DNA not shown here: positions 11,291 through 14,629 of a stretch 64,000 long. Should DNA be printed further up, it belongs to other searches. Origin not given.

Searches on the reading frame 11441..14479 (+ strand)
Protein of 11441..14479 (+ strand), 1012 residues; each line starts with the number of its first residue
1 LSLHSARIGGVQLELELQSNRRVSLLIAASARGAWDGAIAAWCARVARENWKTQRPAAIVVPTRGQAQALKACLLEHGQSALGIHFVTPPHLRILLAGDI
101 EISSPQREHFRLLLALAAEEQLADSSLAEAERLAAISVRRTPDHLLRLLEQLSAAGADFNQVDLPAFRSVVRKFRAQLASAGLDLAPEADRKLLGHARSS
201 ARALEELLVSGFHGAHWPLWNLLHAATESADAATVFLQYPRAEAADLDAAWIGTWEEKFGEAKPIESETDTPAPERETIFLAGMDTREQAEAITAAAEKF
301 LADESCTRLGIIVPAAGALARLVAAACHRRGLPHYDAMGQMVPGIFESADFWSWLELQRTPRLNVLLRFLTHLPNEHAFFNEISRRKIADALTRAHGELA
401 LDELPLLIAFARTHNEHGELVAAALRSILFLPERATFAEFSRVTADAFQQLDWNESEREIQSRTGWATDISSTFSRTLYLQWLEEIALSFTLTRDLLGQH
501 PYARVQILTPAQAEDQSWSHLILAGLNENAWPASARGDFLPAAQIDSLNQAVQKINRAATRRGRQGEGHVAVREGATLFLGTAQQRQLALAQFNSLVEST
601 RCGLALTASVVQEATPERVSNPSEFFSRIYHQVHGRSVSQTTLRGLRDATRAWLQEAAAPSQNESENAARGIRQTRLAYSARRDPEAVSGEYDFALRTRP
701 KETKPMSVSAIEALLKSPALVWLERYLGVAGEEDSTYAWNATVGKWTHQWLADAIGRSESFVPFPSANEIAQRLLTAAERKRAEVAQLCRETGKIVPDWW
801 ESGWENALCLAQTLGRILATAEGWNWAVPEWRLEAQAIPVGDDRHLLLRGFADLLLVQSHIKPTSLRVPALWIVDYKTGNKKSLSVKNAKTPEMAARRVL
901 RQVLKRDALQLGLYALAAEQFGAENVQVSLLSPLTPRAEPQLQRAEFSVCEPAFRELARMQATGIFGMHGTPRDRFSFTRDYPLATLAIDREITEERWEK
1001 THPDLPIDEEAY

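Call 28: search_protein_families(library=pfam, proteins=[window:11441-14479:+], max_evalue=0.001)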
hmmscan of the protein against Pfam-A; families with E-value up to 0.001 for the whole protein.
window:11441-14479:+ (1012 aa): 1 family
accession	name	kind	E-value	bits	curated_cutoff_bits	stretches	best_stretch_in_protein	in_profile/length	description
PF12705.13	PDDEXK_1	-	3e-13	50.7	22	1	706-933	2-189/247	PD-(D/E)XK nuclease superfamily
